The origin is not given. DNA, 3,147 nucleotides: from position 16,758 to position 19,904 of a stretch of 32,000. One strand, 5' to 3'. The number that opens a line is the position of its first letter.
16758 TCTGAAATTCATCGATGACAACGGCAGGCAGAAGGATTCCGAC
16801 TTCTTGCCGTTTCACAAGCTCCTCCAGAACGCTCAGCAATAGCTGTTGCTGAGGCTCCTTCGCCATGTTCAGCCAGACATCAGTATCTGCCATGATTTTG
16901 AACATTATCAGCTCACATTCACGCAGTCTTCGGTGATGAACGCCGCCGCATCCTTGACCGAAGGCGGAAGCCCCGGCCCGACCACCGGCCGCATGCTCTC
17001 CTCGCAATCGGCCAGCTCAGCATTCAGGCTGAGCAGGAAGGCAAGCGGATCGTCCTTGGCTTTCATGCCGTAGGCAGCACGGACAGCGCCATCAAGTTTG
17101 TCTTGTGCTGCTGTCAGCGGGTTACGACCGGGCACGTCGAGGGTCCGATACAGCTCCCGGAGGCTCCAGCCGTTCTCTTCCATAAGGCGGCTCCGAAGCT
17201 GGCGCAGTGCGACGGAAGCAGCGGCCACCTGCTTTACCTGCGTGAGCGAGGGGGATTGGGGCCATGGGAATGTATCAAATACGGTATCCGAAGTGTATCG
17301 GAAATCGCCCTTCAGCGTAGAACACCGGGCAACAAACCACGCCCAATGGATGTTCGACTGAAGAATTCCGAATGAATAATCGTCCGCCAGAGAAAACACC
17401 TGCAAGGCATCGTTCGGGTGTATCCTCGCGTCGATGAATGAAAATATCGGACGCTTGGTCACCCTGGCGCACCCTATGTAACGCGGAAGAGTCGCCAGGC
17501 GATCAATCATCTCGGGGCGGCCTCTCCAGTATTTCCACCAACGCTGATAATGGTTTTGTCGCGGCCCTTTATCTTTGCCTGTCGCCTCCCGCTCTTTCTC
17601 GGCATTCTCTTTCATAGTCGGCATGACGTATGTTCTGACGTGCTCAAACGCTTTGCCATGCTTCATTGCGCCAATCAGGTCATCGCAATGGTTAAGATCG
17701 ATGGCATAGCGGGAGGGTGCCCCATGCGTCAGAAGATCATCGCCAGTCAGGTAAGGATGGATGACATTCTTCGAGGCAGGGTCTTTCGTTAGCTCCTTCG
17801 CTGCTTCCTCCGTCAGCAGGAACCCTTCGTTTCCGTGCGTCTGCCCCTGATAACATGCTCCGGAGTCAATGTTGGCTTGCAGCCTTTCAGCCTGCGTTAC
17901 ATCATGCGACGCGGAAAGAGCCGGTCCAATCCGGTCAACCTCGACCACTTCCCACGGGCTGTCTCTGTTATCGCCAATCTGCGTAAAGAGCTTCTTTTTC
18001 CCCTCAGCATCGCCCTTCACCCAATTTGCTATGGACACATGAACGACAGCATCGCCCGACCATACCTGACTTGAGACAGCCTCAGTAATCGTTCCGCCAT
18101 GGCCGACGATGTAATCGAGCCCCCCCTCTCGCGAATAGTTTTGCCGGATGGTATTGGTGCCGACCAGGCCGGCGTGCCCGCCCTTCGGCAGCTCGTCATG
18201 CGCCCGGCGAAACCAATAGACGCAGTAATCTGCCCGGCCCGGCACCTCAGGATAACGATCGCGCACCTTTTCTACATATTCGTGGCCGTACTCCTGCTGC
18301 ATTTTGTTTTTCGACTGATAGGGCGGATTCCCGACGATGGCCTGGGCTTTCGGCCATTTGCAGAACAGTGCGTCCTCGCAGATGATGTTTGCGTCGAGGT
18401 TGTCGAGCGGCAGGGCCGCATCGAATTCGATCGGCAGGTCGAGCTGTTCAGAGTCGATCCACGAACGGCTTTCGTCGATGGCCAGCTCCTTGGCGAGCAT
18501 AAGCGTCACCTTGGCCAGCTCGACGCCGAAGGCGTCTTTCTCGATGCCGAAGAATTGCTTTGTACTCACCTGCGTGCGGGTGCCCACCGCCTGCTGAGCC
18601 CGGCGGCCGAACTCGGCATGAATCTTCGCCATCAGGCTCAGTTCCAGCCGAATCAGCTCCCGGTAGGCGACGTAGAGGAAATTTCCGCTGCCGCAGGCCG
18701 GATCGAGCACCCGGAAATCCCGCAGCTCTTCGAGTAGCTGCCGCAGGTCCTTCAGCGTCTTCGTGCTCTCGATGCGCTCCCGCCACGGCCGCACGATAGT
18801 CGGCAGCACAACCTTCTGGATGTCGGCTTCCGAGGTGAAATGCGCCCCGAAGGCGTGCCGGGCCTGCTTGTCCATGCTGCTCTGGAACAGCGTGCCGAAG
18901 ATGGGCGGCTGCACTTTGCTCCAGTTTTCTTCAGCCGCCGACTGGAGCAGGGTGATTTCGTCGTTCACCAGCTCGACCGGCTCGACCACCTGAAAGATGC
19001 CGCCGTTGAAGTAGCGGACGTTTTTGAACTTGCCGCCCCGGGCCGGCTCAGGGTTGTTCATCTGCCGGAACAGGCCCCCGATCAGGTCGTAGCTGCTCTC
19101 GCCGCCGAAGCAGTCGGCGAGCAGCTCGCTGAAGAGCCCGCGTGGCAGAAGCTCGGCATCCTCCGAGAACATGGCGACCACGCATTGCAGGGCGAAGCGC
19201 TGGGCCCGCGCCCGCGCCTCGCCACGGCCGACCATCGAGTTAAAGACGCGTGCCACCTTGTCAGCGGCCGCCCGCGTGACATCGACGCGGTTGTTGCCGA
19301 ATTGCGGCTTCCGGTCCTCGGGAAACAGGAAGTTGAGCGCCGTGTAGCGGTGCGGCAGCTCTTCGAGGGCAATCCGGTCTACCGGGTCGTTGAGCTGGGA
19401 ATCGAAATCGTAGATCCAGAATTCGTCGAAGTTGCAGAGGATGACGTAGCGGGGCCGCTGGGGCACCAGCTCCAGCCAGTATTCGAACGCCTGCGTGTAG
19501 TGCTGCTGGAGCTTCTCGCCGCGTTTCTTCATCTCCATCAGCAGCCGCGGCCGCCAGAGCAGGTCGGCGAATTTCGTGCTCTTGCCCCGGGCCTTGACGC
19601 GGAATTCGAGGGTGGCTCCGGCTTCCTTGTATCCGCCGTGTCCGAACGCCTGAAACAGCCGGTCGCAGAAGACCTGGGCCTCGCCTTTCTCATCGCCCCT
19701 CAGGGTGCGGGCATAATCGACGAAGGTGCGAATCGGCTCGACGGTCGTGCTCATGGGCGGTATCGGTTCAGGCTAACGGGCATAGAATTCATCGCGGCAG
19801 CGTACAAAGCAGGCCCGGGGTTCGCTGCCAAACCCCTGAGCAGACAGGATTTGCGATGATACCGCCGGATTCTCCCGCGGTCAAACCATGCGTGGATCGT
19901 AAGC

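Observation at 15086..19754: Four back-to-back minus-strand ORFs: MmeI-like type IIL enzyme, PIN-like protein and a two-piece membrane Cas4-like nuclease (candidate composite defence operon)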

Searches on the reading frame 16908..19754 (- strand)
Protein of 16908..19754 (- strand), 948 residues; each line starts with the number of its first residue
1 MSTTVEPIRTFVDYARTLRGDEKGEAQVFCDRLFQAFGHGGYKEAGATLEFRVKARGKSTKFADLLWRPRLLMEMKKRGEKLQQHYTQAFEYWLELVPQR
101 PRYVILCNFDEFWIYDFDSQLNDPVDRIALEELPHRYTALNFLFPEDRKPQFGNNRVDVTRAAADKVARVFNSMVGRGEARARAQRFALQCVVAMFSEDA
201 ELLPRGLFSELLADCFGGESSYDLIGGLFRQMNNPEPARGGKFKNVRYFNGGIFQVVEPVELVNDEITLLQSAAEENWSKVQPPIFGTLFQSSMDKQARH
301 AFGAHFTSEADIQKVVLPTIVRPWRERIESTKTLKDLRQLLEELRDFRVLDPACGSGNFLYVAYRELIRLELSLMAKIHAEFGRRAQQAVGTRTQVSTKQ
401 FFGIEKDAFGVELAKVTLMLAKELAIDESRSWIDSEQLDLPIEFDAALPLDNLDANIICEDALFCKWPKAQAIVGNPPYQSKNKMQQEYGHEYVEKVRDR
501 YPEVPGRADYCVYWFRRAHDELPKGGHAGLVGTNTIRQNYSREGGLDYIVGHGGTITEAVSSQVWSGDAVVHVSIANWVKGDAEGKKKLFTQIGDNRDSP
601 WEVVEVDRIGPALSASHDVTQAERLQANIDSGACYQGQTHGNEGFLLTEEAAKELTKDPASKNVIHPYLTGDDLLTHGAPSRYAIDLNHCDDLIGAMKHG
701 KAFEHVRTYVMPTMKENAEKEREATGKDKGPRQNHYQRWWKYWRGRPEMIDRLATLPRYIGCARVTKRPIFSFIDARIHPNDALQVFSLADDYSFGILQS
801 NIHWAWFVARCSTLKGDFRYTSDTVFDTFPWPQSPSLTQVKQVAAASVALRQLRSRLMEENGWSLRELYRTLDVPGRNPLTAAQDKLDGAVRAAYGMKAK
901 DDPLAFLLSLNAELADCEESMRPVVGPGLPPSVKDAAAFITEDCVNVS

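Call 3: search_protein_families(library=pfam, proteins=[window:16908-19754:-], max_evalue=0.1)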
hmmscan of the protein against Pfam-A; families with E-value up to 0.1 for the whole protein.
window:16908-19754:- (948 aa): 7 families
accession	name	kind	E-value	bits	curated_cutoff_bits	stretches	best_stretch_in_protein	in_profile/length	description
PF20473.4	MmeI_Mtase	-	1.2e-34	120.1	27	1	332-578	6-248/259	MmeI, DNA-methyltransferase domain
PF20464.3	MmeI_N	-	1.3e-25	91.2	27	1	19-175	16-179/181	MmeI, N-terminal domain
PF20466.3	MmeI_TRD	-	2.2e-14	53.7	27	1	638-833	24-206/207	MmeI, target recognition domain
PF20465.4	MmeI_hel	-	9.6e-13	49.2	27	1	184-254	3-75/75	MmeI, helicase spacer domain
PF07669.17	Eco57I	-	1.1e-10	42.4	25.3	1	400-540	2-142/171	Eco57I restriction-modification methylase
PF02384.22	N6_Mtase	-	6.7e-08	32.6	20.4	1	338-535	39-186/311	N-6 DNA Methylase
PF20467.3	MmeI_C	-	0.061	14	27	0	839-915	5-79/83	MmeI, C-terminal domain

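Call 4: search_protein_families(library=padloc, proteins=[window:16908-19754:-], max_evalue=0.1)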
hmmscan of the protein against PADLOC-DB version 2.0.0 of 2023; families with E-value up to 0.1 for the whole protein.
window:16908-19754:- (948 aa): 46 families (the best 25 are shown)
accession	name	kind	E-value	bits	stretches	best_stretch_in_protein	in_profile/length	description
PDLC03599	REase_MTase_IIG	-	0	1429.2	1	1-946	1-956/959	Type IIG restriction enzyme-methyltransferase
PDLC03627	REase_MTase_IIG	-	1e-139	465.2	2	465-873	558-963/1136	Type IIG restriction enzyme-methyltransferase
PDLC03598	REase_MTase_IIG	-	4.2e-118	393.6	1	8-909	12-902/912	Type IIG restriction enzyme-methyltransferase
PDLC02643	DrmMI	-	4.1e-83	278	2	471-898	870-1274/1347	DrmMI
PDLC02646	DrmMI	-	6.9e-50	168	1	471-896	284-702/792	DrmMI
PDLC02644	DrmMI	-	5e-39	131.9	1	471-897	383-822/988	DrmMI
PDLC03618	REase_MTase_IIG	-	2.2e-35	119.3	1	470-870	866-1239/1429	Type IIG restriction enzyme-methyltransferase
PDLC02640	DrmMI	-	2.2e-30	103.1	1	513-913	535-926/1015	DrmMI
PDLC04134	mad2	-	2.2e-27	94.1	1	26-534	9-398/492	mads_2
PDLC02639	DrmMI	-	1.2e-26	91.3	1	468-584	581-697/803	DrmMI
PDLC02638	DrmMI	-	7.4e-12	42.2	1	471-530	873-932/935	DrmMI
PDLC03604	REase_MTase_IIG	-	2.9e-09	33.5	1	340-501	383-566/1011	Type IIG restriction enzyme-methyltransferase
PDLC03313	MTase_II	-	2.8e-08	30.8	1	457-539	131-210/563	Type II methyltransferase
PDLC02525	PglX|PglXI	-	2.1e-07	28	1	343-420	281-347/607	PglX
PDLC03609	REase_MTase_IIG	-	2.5e-07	26.9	1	331-543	424-627/1066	Type IIG restriction enzyme-methyltransferase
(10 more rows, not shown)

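Call 5: search_protein_families(library=ncbifam, proteins=[window:16908-19754:-], max_evalue=0.1)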
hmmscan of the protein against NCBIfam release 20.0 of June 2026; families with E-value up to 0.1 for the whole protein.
window:16908-19754:- (948 aa): 5 families
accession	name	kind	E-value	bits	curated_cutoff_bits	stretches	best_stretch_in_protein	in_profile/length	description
NF033455.1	BREX_6_MTaseX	exception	3e-08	31.7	900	1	337-424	320-403/1319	BREX-6 system adenine-specific DNA-methyltransferase PglX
NF033452.1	BREX_1_MTaseX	exception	3.9e-08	31.6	500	1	322-420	290-377/1210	BREX-1 system adenine-specific DNA-methyltransferase PglX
NF033451.1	BREX_2_MTaseX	equivalog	2.8e-05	22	400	1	344-422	222-290/1185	BREX-2 system adenine-specific DNA-methyltransferase PglX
NF047738.1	antiphage_MADS2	equivalog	0.00024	19.5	720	1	340-424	326-411/654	methylation-associated defense system DNA methyltransferase MAD2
NF033454.1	BREX_5_MTaseX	exception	0.0018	15.9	900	1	342-369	298-325/1404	BREX-5 system adenine-specific DNA-methyltransferase PglX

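Call 24: find_homologous_proteins(query=window:16908-19754:-)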
Query window:16908-19754:- (948 aa): 7781 proteins with E <= 0.001 among 8000 candidates; the best 120 are listed.
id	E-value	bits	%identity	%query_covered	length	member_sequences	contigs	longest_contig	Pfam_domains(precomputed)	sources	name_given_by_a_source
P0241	0.0e+0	1848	82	100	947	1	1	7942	PF20465.5,PF02384.23,PF07669.18,PF20466.4,PF20464.4,PF20473.5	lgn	-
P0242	0.0e+0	1844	81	100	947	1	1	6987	PF20465.5,PF02384.23,PF07669.18,PF20466.4,PF20464.4,PF20473.5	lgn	-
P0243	0.0e+0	1812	80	100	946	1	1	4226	PF20465.5,PF02384.23,PF07669.18,PF20466.4,PF20464.4,PF20473.5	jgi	jgi:hypothetical protein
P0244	0.0e+0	1811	81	99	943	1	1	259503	PF20465.5,PF02384.23,PF07669.18,PF20466.4,PF20464.4,PF20473.5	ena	-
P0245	0.0e+0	1808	81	99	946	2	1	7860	PF20465.5,PF02384.23,PF07669.18,PF20466.4,PF20464.4,PF20473.5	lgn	-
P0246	0.0e+0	1789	80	100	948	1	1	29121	PF20465.5,PF02384.23,PF07669.18,PF20466.4,PF20464.4,PF20473.5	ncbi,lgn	-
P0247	0.0e+0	1776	79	100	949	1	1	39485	PF20465.5,PF02384.23,PF07669.18,PF20466.4,PF20464.4,PF20473.5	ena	-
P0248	0.0e+0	1774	78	100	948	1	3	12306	PF20465.5,PF02384.23,PF07669.18,PF20466.4,PF20464.4,PF20473.5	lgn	-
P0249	0.0e+0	1739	78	99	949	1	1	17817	PF20465.5,PF02384.23,PF07669.18,PF20466.4,PF20464.4,PF20473.5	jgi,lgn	-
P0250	0.0e+0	1722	77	100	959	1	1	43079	PF20465.5,PF02384.23,PF07669.18,PF20466.4,PF20464.4,PF20473.5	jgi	jgi:type II restriction/modification system DNA methylase subunit YeeA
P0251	0.0e+0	1671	75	100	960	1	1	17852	PF20465.5,PF02384.23,PF07669.18,PF20466.4,PF20464.4,PF20473.5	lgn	-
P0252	0.0e+0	1671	74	100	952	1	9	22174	PF20465.5,PF02384.23,PF07669.18,PF20466.4,PF20464.4,PF20473.5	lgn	-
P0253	0.0e+0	1669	76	100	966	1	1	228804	PF20465.5,PF02384.23,PF07669.18,PF20466.4,PF20464.4,PF20473.5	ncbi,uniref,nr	ncbi:class I SAM-dependent DNA methyltransferase [Tautonia sociabilis]|uniref:site-specific DNA-meth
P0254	0.0e+0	1660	74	100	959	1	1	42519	PF20465.5,PF02384.23,PF07669.18,PF20466.4,PF20464.4,PF20473.5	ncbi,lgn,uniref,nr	ncbi:class I SAM-dependent DNA methyltransferase [Paludisphaera borealis]|uniref:site-specific DNA-m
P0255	0.0e+0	1645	75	99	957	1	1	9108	PF20465.5,PF02384.23,PF07669.18,PF20466.4,PF20464.4,PF20473.5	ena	-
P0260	0.0e+0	1587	72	100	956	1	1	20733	PF20465.5,PF02384.23,PF07669.18,PF20466.4,PF20464.4,PF20473.5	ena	-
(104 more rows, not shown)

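Call 27: find_encoding_contigs(protein=P0260, flank=10000, max_places=3)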
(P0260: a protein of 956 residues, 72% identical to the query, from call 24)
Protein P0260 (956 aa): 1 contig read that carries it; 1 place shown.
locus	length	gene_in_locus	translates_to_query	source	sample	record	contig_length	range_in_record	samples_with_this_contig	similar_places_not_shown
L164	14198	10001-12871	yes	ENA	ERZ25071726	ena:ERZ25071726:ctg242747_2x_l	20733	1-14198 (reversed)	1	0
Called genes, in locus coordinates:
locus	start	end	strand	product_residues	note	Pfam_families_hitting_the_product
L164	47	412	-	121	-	PF10711:DUF2513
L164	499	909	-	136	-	-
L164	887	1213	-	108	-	PF04365:BrnT_toxin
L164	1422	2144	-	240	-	-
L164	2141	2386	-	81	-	-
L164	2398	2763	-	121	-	-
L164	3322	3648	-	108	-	-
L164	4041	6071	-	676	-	-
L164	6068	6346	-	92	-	-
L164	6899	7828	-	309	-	PF07508:Recombinase (weak)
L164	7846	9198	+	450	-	PF13701:DDE_Tnp_1_4, PF01609:DDE_Tnp_1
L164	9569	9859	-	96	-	-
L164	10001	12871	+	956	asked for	PF20464:MmeI_N, PF20465:MmeI_hel, PF20473:MmeI_Mtase, PF02384:N6_Mtase (weak), PF07669:Eco57I, PF20466:MmeI_TRD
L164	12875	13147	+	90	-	-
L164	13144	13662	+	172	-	PF12705:PDDEXK_1 (weak), PF01930:Cas_Cas4 (weak)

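Call 30: find_encoding_contigs(protein=P0244, flank=6000, max_places=2)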
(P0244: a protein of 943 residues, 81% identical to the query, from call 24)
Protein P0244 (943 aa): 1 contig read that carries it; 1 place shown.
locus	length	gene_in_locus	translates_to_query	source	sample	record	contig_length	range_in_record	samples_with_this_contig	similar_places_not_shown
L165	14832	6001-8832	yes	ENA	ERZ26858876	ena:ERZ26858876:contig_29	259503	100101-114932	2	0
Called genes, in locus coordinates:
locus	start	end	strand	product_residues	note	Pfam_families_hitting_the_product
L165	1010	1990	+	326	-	PF00589:Phage_integrase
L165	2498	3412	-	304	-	PF04796:RepA_C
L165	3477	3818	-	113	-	-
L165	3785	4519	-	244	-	PF01656:CbiA, PF07015:VirC1, PF09140:MipZ, PF10609:ParA, PF13614:AAA_31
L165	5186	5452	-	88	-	PF05016:ParE_toxin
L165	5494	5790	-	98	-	PF02604:PhdYeFM_antitox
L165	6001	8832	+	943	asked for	PF20464:MmeI_N, PF20465:MmeI_hel, PF02384:N6_Mtase, PF20473:MmeI_Mtase, PF07669:Eco57I, PF20466:MmeI_TRD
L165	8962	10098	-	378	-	-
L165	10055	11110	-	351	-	-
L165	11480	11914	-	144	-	PF01850:PIN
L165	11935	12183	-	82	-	PF02604:PhdYeFM_antitox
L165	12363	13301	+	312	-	-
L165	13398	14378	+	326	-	PF02899:Phage_int_SAM_1 (weak), PF13495:Phage_int_SAM_4 (weak), PF00589:Phage_integrase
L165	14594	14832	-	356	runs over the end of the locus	PF01582:TIR, PF13676:TIR_2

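Call 31: find_encoding_contigs(protein=P0247, flank=6000, max_places=2)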
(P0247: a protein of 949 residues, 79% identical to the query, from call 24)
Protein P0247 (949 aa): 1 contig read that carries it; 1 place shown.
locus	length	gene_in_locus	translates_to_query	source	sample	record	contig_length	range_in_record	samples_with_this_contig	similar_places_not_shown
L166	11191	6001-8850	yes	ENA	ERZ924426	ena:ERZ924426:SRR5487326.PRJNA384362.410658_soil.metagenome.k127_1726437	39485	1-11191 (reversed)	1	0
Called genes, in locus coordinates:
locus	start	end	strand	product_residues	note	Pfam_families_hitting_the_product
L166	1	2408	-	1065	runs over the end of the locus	PF01203:T2SSN (faint), PF05170:AsmA (weak)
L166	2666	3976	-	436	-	PF13231:PMT_2 (weak)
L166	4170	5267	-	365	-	PF13560:HTH_31, PF01381:HTH_3, PF12844:HTH_19 (weak), PF12727:PBP_like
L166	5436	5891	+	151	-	PF00190:Cupin_1 (faint), PF16867:DMSP_lyase (weak), PF02311:AraC_binding (weak), PF07883:Cupin_2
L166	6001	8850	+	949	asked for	PF20464:MmeI_N, PF20465:MmeI_hel, PF20473:MmeI_Mtase, PF02384:N6_Mtase (weak), PF07669:Eco57I, PF20466:MmeI_TRD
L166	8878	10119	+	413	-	PF13742:tRNA_anti_2, PF01336:tRNA_anti-codon, PF02601:Exonuc_VII_L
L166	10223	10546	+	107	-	PF09907:HigB_toxin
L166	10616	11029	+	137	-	PF01381:HTH_3, PF12844:HTH_19 (weak), PF13443:HTH_26 (weak), PF13560:HTH_31 (weak)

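Call 32: find_encoding_contigs(protein=P0253, flank=6000, max_places=2)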
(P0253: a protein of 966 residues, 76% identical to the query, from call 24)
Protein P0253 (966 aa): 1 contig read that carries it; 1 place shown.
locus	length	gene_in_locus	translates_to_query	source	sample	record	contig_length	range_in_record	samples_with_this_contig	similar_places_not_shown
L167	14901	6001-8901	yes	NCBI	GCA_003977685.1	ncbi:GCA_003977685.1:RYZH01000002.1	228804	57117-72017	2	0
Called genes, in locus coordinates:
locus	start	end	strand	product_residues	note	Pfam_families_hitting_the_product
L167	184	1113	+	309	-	PF10134:RPA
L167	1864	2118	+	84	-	PF08279:HTH_11 (faint)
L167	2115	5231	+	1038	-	PF02384:N6_Mtase, PF20473:MmeI_Mtase, PF07669:Eco57I, PF02384:N6_Mtase (weak)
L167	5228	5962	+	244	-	-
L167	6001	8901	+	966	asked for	PF20464:MmeI_N, PF20465:MmeI_hel, PF02384:N6_Mtase (weak), PF20473:MmeI_Mtase, PF07669:Eco57I, PF20466:MmeI_TRD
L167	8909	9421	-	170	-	PF12705:PDDEXK_1 (weak), PF01930:Cas_Cas4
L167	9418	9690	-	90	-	-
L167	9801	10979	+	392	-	PF13776:DUF4172, PF02661:Fic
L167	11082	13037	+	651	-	-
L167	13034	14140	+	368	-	PF24390:PRTase-CE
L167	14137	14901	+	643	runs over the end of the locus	PF24389:ORC-CDC6-like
